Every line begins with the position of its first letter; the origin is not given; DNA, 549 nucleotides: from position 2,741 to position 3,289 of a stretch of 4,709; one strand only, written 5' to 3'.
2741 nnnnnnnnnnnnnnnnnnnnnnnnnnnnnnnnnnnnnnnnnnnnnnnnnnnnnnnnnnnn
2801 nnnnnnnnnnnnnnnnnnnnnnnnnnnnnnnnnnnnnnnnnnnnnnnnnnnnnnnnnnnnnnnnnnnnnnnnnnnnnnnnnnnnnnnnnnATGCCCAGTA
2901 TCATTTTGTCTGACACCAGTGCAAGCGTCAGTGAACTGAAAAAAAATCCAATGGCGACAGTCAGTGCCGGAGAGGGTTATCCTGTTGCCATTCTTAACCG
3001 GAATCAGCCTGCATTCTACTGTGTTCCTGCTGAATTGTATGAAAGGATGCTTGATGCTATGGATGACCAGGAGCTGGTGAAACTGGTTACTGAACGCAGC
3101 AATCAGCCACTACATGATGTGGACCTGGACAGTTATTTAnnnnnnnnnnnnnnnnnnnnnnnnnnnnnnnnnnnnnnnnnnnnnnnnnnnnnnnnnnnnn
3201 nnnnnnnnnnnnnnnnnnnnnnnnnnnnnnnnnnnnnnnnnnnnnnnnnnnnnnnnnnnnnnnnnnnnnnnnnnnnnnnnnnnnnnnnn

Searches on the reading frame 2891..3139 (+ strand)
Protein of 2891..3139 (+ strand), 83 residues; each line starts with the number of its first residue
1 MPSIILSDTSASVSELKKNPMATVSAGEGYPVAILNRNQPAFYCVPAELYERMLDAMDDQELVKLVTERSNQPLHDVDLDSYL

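Call 15: profile_search(protein=window:2891-3139:+)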
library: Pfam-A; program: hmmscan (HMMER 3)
A. the first sequence (83 residues): domains with independent E <= 10: 2; with E <= 0.001: 1
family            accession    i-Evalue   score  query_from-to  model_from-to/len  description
PhdYeFM_antitox   PF02604.26    3.7e-05    23.8      10-65          3-59/74  Antitoxin Phd_YefM, type II toxin-antitoxin system
MukE              PF04288.19        0.1    11.9      47-72        109-134/229  MukE-like family

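Call 37: search_dna_similar(query=window:2891-3139:+, collection=plasmids, mode=protein, max_rows=60, rows=spread)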
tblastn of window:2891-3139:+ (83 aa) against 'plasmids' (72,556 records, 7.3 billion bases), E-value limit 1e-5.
The search stops at 5000 records and this limit was reached: more records match than are counted here, and every count below describes the 5000 best-scoring records only.
Records with a match: at least 5000; places in all: 5340; records where one place covers at least 80% of the query: 4956.
Best place of each record, by identity: >=99% 61; 95-99% 530; 90-95% 313; 80-90% 103; 60-80% 2312; <60% 1681.
By first word of the organism name: Klebsiella 2443; Escherichia 1701; Salmonella 307; Shigella 93; Enterobacter 61; Acinetobacter 59; Serratia 54; Pantoea 50; Raoultella 40; Citrobacter 36; and 31 more.
By predicted mobility (MOB-suite, as given by PLSDB): conjugative 3389; non-mobilizable 1067; mobilizable 544.
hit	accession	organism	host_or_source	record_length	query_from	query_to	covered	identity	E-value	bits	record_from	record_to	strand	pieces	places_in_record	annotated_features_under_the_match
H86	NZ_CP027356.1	Escherichia coli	Homo sapiens,stool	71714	1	83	100%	100.0%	7e-49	171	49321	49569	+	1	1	plasmid stabilization protein | type II toxin-antitoxin system RelE/ParE family toxin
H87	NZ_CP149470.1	Salmonella enterica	Homo sapiens,urine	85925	1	83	100%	97.6%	1e-47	167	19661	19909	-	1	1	type II toxin-antitoxin system Phd/YefM family antitoxin | type II toxin-antitoxin system RelE/ParE family toxin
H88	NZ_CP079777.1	Escherichia coli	Duck,fresh fecal,fresh fecal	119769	1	83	100%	97.6%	1e-47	167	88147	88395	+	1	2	type II toxin-antitoxin system Phd/YefM family antitoxin | type II toxin-antitoxin system RelE/ParE family toxin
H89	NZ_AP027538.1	Escherichia coli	Homo sapiens,whole organism,feces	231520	1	83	100%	97.6%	1e-47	167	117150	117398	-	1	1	type II toxin-antitoxin system Phd/YefM family antitoxin | type II toxin-antitoxin system RelE/ParE family toxin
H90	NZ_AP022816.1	Escherichia coli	Homo sapiens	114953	1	83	100%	96.4%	3e-47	166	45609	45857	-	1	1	type II toxin-antitoxin system Phd/YefM family antitoxin | type II toxin-antitoxin system RelE/ParE family toxin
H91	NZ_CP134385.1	Escherichia coli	Homo sapiens,feces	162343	1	83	100%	96.4%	3e-47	166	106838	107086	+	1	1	type II toxin-antitoxin system Phd/YefM family antitoxin | type II toxin-antitoxin system RelE/ParE family toxin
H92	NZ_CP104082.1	Escherichia coli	dog,cell culture,Anal swab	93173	1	83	100%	96.4%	1e-46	164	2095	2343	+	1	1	type II toxin-antitoxin system Phd/YefM family antitoxin | type II toxin-antitoxin system RelE/ParE family toxin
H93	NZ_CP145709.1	Escherichia coli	Homo sapiens,stool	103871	1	83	100%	94.0%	4e-46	163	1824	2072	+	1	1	type II toxin-antitoxin system Phd/YefM family antitoxin | type II toxin-antitoxin system RelE/ParE family toxin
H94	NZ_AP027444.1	Escherichia coli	Sus scrofa,cell culture,feces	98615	1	83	100%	91.6%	2e-45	160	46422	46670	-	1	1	type II toxin-antitoxin system Phd/YefM family antitoxin | type II toxin-antitoxin system RelE/ParE family toxin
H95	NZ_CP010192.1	Escherichia coli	mouse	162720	1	83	100%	91.6%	2e-45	160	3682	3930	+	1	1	type II toxin-antitoxin system Phd/YefM family antitoxin | type II toxin-antitoxin system RelE/ParE family toxin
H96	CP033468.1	Enterobacter cloacae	Penaeus vannamei,cultured bacteria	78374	1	83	100%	90.4%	3e-44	158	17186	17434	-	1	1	type II toxin-antitoxin system Phd/YefM family antitoxin | type II toxin-antitoxin system RelE/ParE family toxin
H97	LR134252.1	Raoultella terrigena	environmental,Ropy milk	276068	1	83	100%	85.5%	3e-42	152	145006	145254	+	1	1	yafN: Antitoxin YafN | relE_2: addiction module antitoxin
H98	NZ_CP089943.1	Erwinia tracheiphila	Cucumis sativus,cell culture,Infected ...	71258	1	83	100%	77.1%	5e-37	137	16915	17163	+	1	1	type II toxin-antitoxin system Phd/YefM family antitoxin | type II toxin-antitoxin system RelE/ParE family toxin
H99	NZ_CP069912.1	Klebsiella oxytoca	Homo sapiens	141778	1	83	100%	67.5%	2e-32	124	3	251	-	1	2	none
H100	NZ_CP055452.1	Klebsiella pneumoniae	culture,Freshwater sample from ...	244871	1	83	100%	67.5%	2e-32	124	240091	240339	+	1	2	plasmid stabilization protein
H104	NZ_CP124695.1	Klebsiella pneumoniae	Homo sapiens,Sputum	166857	1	83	100%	63.9%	3e-31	120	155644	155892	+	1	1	hypothetical protein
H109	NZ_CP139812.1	Escherichia coli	Homo sapiens,cell culture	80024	1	83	100%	62.7%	4e-29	114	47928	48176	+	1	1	hypothetical protein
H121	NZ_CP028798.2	Acinetobacter junii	Culture,Sewage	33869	1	80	96%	55.0%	3e-21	92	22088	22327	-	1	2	type II toxin-antitoxin system Phd/YefM family antitoxin | type II toxin-antitoxin system RelE/ParE family toxin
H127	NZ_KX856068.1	Salmonella enterica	human stool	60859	5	80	92%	54.5%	1e-17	82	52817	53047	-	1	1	hypothetical protein | type II toxin-antitoxin system RelE/ParE family toxin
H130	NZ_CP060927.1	Escherichia coli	Homo sapiens,wound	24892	5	80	92%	53.2%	3e-17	81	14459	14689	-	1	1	plasmid stabilization protein | type II toxin-antitoxin system RelE/ParE family toxin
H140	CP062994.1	Klebsiella pneumoniae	Homo sapiens,sputum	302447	5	80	92%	52.6%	2e-21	93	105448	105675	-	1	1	type II toxin-antitoxin system Phd/YefM family antitoxin | type II toxin-antitoxin system RelE/ParE family toxin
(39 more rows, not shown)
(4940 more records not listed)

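Call 38: search_solved_structures(query=window:2891-3139:+, max_evalue=1)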
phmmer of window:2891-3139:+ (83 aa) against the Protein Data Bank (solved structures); distinct sequences matched with E-value up to 1: 2.
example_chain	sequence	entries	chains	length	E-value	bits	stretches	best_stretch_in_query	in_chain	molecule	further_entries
9zbu_C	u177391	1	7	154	0.22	15.1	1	5-53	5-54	Replication restart protein DnaT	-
9zbt_D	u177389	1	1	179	0.28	14.7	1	5-53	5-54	Replication restart protein DnaT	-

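Call 40: get_annotated_region(hit=H98, flank=400)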
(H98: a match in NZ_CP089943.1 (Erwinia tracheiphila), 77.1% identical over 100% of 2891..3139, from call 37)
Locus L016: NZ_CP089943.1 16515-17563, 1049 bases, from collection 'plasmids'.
description: Erwinia tracheiphila strain MDCuke plasmid pETR001-a, complete sequence
organism: Erwinia tracheiphila (NCBI taxid 65700)
taxonomy: Bacteria; Pseudomonadota; Gammaproteobacteria; Enterobacterales; Erwiniaceae; Erwinia; Erwinia tracheiphila
host: -; source: Cucumis sativus,cell culture,Infected agricultural plant; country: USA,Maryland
typing (MOB-suite, as given by PLSDB): mobilizable; relaxase MOBP
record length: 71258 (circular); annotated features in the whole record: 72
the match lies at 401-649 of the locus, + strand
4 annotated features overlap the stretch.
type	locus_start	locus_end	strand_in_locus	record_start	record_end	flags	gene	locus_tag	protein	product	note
CDS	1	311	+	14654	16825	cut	-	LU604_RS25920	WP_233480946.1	DotA/TraY family protein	-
CDS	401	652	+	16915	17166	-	-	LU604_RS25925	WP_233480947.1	type II toxin-antitoxin system Phd/YefM family antitoxin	GO:0045927 - positive regulation of growth [Evidence IEA]; GO:0006355 - regulation of DNA-templated transcription ...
CDS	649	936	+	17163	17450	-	-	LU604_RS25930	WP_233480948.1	type II toxin-antitoxin system RelE/ParE family toxin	GO:0030541 - plasmid partitioning [Evidence IEA]; GO:0051290 - protein heterotetramerization [Evidence IEA]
CDS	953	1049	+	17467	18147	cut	excA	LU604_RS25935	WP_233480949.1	plasmid IncI1-type surface exclusion protein ExcA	-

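Call 41: get_annotated_region(hit=H100, flank=400)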
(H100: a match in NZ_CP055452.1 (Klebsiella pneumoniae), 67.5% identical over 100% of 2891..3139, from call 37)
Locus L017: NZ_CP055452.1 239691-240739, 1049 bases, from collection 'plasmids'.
description: Klebsiella pneumoniae strain RHBSTW-00574 plasmid pRHBSTW-00574_2, complete sequence
organism: Klebsiella pneumoniae (NCBI taxid 573)
taxonomy: Bacteria; Pseudomonadota; Gammaproteobacteria; Enterobacterales; Enterobacteriaceae; Klebsiella; Klebsiella pneumoniae
host: -; source: culture,Freshwater sample from downstream of wastewater treatment plant; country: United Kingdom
typing (MOB-suite, as given by PLSDB): conjugative; replicon IncFIB,IncFII; relaxase MOBF,MOBF; mating-pair formation MPF_F
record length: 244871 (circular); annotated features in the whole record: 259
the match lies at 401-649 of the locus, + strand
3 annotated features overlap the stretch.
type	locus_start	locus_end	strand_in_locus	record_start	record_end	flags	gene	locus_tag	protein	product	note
CDS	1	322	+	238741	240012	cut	-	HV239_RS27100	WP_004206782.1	Y-family DNA polymerase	-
CDS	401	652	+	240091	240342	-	-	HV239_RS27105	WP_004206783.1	plasmid stabilization protein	-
CDS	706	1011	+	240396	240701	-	-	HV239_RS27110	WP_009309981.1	hypothetical protein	-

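Call 42: get_annotated_region(hit=H104, flank=400)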
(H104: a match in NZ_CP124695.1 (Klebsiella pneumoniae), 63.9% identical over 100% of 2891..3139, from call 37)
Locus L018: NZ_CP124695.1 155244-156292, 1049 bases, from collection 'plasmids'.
description: Klebsiella pneumoniae strain KP21300 plasmid p2-KP21300, complete sequence
organism: Klebsiella pneumoniae (NCBI taxid 573)
taxonomy: Bacteria; Pseudomonadota; Gammaproteobacteria; Enterobacterales; Enterobacteriaceae; Klebsiella; Klebsiella pneumoniae
host: -; source: Homo sapiens,Sputum; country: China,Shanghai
typing (MOB-suite, as given by PLSDB): conjugative; replicon IncFIB,IncFII,rep_cluster_2183; relaxase MOBF,MOBF; mating-pair formation MPF_F
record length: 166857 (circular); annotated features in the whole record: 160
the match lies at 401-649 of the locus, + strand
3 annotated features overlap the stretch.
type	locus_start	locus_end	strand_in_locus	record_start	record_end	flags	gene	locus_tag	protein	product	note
CDS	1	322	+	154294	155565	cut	-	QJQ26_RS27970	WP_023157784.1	Y-family DNA polymerase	-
CDS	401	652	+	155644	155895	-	-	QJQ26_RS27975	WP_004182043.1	hypothetical protein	-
CDS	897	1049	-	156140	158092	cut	-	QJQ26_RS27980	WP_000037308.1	DUF262 domain-containing protein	-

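Call 43: get_annotated_region(hit=H109, flank=400)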
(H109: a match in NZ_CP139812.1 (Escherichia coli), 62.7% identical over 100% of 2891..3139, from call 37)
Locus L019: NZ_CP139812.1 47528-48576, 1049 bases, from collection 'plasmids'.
description: Escherichia coli strain FLI21 plasmid pFLI21_3, complete sequence
organism: Escherichia coli (NCBI taxid 562)
taxonomy: Bacteria; Pseudomonadota; Gammaproteobacteria; Enterobacterales; Enterobacteriaceae; Escherichia; Escherichia coli
host: -; source: Homo sapiens,cell culture; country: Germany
typing (MOB-suite, as given by PLSDB): conjugative; replicon IncFIB; relaxase MOBC; mating-pair formation MPF_T
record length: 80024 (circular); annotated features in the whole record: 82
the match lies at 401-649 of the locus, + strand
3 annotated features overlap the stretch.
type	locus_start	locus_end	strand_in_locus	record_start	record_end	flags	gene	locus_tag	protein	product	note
CDS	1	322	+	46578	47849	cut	-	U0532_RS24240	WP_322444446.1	Y-family DNA polymerase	-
CDS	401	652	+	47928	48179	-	-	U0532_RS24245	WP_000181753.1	hypothetical protein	-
CDS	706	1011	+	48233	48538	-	-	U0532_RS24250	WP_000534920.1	hypothetical protein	-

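Call 44: get_annotated_region(hit=H121, flank=400)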
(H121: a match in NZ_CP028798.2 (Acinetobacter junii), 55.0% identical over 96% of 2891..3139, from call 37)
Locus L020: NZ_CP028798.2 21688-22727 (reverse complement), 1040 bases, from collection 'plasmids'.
description: Acinetobacter junii strain WCHAJ59 plasmid p1_010059, complete sequence
organism: Acinetobacter junii (NCBI taxid 40215)
taxonomy: Bacteria; Pseudomonadota; Gammaproteobacteria; Moraxellales; Moraxellaceae; Acinetobacter; Acinetobacter junii
host: -; source: Culture,Sewage; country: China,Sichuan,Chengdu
typing (MOB-suite, as given by PLSDB): non-mobilizable
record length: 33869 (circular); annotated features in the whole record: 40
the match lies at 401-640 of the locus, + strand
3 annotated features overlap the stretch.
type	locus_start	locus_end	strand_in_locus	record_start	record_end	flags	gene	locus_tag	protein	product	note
CDS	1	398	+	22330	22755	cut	-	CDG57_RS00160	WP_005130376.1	hypothetical protein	-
CDS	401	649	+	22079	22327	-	-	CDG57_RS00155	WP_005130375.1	type II toxin-antitoxin system Phd/YefM family antitoxin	GO:0045927 - positive regulation of growth [Evidence IEA]; GO:0006355 - regulation of DNA-templated transcription ...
CDS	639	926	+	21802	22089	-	-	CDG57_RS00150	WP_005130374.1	type II toxin-antitoxin system RelE/ParE family toxin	GO:0030541 - plasmid partitioning [Evidence IEA]; GO:0051290 - protein heterotetramerization [Evidence IEA]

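Call 45: get_annotated_region(hit=H127, flank=400)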
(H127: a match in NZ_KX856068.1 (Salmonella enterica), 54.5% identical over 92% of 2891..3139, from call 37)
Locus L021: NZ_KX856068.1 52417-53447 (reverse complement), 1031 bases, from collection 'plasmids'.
description: Salmonella enterica subsp. enterica serovar Enteritidis plasmid pHSSH23-MCR1, complete sequence
organism: Salmonella enterica (NCBI taxid 149539)
taxonomy: Bacteria; Pseudomonadota; Gammaproteobacteria; Enterobacterales; Enterobacteriaceae; Salmonella; Salmonella enterica
host: -; source: human stool; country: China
typing (MOB-suite, as given by PLSDB): conjugative; replicon IncI2; relaxase MOBP; mating-pair formation MPF_T
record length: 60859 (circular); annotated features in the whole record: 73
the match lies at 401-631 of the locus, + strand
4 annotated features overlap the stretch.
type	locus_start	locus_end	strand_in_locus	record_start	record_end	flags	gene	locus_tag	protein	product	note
CDS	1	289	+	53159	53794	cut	-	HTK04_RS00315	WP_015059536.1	hypothetical protein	-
CDS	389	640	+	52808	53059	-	-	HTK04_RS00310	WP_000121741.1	hypothetical protein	-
CDS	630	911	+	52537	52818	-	-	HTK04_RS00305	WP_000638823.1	type II toxin-antitoxin system RelE/ParE family toxin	GO:0030541 - plasmid partitioning [Evidence IEA]; GO:0051290 - protein heterotetramerization [Evidence IEA]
CDS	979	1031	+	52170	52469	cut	-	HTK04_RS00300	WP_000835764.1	TrbM/KikA/MpfK family conjugal transfer protein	-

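Call 46: get_annotated_region(hit=H130, flank=400)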
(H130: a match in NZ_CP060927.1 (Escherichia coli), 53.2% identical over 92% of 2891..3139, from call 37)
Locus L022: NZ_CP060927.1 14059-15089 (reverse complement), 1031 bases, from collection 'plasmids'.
description: Escherichia coli strain EC14 plasmid pEC14-4, complete sequence
organism: Escherichia coli (NCBI taxid 562)
taxonomy: Bacteria; Pseudomonadota; Gammaproteobacteria; Enterobacterales; Enterobacteriaceae; Escherichia; Escherichia coli
host: -; source: Homo sapiens,wound; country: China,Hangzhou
typing (MOB-suite, as given by PLSDB): non-mobilizable; replicon IncX1
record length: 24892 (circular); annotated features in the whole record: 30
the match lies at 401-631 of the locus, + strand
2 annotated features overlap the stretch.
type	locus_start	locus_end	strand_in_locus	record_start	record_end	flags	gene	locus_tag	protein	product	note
CDS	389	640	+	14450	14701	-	-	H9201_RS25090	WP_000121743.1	plasmid stabilization protein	-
CDS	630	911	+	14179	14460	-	-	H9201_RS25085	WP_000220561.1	type II toxin-antitoxin system RelE/ParE family toxin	GO:0030541 - plasmid partitioning [Evidence IEA]; GO:0051290 - protein heterotetramerization [Evidence IEA]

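Call 47: get_annotated_region(hit=H140, flank=400)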
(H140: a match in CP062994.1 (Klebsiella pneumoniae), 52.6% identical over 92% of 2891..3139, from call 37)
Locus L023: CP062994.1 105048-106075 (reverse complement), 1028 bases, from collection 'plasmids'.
description: Klebsiella pneumoniae strain CriePir200 plasmid unnamed1, complete sequence
organism: Klebsiella pneumoniae (NCBI taxid 573)
taxonomy: Bacteria; Pseudomonadota; Gammaproteobacteria; Enterobacterales; Enterobacteriaceae; Klebsiella; Klebsiella pneumoniae
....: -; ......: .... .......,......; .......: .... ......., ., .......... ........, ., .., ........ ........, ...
typing (MOB-suite, as given by PLSDB): conjugative; replicon IncHI1B; relaxase MOBH; mating-pair formation MPF_F
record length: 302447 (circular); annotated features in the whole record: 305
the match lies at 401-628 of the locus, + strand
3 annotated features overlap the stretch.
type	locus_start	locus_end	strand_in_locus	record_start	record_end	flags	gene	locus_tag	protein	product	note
CDS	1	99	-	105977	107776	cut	-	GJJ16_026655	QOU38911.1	ATP-dependent helicase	-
CDS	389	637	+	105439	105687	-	-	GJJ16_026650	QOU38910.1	type II toxin-antitoxin system Phd/YefM family antitoxin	-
CDS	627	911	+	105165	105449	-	-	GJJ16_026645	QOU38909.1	type II toxin-antitoxin system RelE/ParE family toxin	-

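Call 58: search_protein_families(proteins=[window:2891-3139:+], library=ncbifam, max_evalue=0.01)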
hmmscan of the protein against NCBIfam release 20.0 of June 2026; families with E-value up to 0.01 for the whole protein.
window:2891-3139:+ (83 aa): 2 families
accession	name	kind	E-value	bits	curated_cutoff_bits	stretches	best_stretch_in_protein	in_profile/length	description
NF007300.0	PRK09778.1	equivalog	4e-10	40.1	99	1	5-69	4-65/97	type I toxin-antitoxin system antitoxin YafN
NF002770.0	PRK02854.1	equivalog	0.00077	19.1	201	1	2-56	2-56/179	primosomal protein DnaT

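Call 60: list_cluster_members(proteins=[window:2891-3139:+, window:3139-3423:+, L003:1801-2049:+])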
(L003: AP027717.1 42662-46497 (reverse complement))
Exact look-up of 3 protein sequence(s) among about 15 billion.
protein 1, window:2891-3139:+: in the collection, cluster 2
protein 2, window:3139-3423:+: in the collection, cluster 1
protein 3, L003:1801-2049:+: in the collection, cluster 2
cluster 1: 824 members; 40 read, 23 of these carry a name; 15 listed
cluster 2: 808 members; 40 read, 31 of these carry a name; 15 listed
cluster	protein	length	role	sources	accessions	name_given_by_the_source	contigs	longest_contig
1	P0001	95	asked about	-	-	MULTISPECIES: type II toxin-antitoxin system RelE/ParE family toxin [Enterobacteriaceae] | mRNA interferase RelE/StbE | RelE/StbE replicon stabilization toxin n=4 Tax=Enterobacteriaceae TaxID=543 ...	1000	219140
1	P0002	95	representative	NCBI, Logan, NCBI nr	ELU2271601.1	type II toxin-antitoxin system RelE/ParE family toxin [Escherichia coli]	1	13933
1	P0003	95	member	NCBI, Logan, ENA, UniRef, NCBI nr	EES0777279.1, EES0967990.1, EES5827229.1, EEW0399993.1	type II toxin-antitoxin system RelE/ParE family toxin [Escherichia coli] | type II toxin-antitoxin system RelE family toxin n=1 Tax=Escherichia coli TaxID=562 ...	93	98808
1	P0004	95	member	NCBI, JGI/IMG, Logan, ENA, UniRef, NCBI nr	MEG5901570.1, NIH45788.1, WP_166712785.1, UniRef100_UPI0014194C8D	type II toxin-antitoxin system RelE family toxin [Enterobacter bugandensis] | mRNA interferase RelE/StbE | type II toxin-antitoxin system RelE family toxin n=1 Tax=Enterobacter bugandensis ...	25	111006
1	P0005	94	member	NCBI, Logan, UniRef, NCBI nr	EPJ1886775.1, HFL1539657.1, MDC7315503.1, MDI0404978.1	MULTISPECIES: type II toxin-antitoxin system RelE family toxin [Enterobacter] | RelE toxin n=2 Tax=Enterobacter cloacae complex TaxID=354276 RepID=A0A1S6XXS7_ENTCL | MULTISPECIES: type II toxin-antitoxin system RelE/ParE family toxin [Enterobacter]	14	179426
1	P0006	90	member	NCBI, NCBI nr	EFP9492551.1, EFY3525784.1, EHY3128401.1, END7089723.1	TPA: type II toxin-antitoxin system RelE/ParE family toxin, partial [Shigella sonnei] | type II toxin-antitoxin system RelE/ParE family toxin [Shigella sonnei]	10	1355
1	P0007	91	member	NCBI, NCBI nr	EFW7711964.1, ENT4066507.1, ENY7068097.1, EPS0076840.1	type II toxin-antitoxin system RelE/ParE family toxin, partial [Shigella sonnei] | type II toxin-antitoxin system RelE/ParE family toxin [Shigella sonnei]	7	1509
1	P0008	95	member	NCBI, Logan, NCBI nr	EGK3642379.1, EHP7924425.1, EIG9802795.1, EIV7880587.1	type II toxin-antitoxin system RelE/ParE family toxin [Escherichia coli]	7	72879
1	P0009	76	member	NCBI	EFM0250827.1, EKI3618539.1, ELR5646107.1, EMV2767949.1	TPA: type II toxin-antitoxin system RelE/ParE family toxin, partial [Escherichia coli]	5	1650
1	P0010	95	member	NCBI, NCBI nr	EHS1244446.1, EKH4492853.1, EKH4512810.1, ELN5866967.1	type II toxin-antitoxin system RelE/ParE family toxin [Escherichia coli]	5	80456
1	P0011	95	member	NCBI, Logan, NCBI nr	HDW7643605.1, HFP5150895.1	TPA: type II toxin-antitoxin system RelE/ParE family toxin [Escherichia coli] | type II toxin-antitoxin system RelE/ParE family toxin [Escherichia coli]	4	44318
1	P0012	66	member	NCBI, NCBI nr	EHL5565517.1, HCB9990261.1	type II toxin-antitoxin system RelE/ParE family toxin, partial [Escherichia coli] | type II toxin-antitoxin system RelE/ParE family toxin [Escherichia coli]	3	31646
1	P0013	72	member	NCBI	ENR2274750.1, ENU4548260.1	type II toxin-antitoxin system RelE/ParE family toxin, partial [Escherichia coli]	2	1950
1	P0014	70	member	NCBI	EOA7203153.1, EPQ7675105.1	type II toxin-antitoxin system RelE family toxin, partial [Shigella sonnei]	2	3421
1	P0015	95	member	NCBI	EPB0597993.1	type II toxin-antitoxin system RelE/ParE family toxin [Escherichia coli]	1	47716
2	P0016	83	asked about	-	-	type II toxin-antitoxin system Phd/YefM family antitoxin (plasmid) [Escherichia coli] | antitoxin StbD | Antitoxin n=25 Tax=Enterobacteriaceae TaxID=543 RepID=B1P7P6_ECOLX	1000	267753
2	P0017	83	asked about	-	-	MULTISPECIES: type II toxin-antitoxin system Phd/YefM family antitoxin ... | antitoxin StbD | Antitoxin n=4 Tax=Enterobacteriaceae TaxID=543 RepID=T2HSA2_ECOLX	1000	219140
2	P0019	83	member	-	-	type II toxin-antitoxin system Phd/YefM family antitoxin [Escherichia coli] | antitoxin StbD | type II toxin-antitoxin system Phd/YefM family antitoxin n=1 Tax=Enterobacteriaceae ...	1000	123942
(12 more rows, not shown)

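Call 65: search_protein_families(proteins=[window:2891-3139:+], library=padloc, max_evalue=0.01)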
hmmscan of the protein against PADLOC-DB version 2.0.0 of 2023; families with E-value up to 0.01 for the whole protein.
window:2891-3139:+ (83 aa): 0 families

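Call 67: predict_structure(alignment_id=A2)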
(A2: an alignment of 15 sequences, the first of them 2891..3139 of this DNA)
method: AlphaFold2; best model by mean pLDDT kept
length: 83 residues; sequences in the alignment: 15
mean_pLDDT: 53.7   pTM: 0.32
mean pLDDT of the five models: 53.7, 53.4, 51.7, 51.6, 43.8
residues with pLDDT >= 90: 0; 70-90: 6; 50-70: 44; < 50: 33
segments of 3 or more residues with pLDDT < 50: 1-29
pLDDT, mean of each block of 10 residues (from residue 1): 32 44 45 52 56 64 66 68 60
secondary structure, 60 per line:
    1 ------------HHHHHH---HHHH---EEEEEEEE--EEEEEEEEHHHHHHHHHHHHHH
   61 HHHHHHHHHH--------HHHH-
elements in order: H13-18 H22-25 E29-36 E39-46 H47-70 H79-82

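Call 68: search_solved_structures(query=A2, max_evalue=10, show_alignments=2)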
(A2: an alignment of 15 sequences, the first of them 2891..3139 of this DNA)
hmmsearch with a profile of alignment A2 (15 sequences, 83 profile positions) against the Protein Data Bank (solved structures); distinct sequences matched with E-value up to 10: 6.
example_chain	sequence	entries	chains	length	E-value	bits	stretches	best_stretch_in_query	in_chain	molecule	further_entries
9zbu_C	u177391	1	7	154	0.0058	19.7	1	1-54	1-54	Replication restart protein DnaT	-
9zbt_D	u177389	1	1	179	0.0071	19.4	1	1-54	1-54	Replication restart protein DnaT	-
2kc8_B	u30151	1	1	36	0.29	14.2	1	56-81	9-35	Antitoxin RelB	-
8w5s_A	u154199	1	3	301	0.71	13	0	38-77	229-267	Annexin A7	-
4fxe_A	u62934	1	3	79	0.83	12.8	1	54-81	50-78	Antitoxin RelB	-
7v8p_A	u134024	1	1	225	1.8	11.7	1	47-72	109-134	Chromosome partition protein MukE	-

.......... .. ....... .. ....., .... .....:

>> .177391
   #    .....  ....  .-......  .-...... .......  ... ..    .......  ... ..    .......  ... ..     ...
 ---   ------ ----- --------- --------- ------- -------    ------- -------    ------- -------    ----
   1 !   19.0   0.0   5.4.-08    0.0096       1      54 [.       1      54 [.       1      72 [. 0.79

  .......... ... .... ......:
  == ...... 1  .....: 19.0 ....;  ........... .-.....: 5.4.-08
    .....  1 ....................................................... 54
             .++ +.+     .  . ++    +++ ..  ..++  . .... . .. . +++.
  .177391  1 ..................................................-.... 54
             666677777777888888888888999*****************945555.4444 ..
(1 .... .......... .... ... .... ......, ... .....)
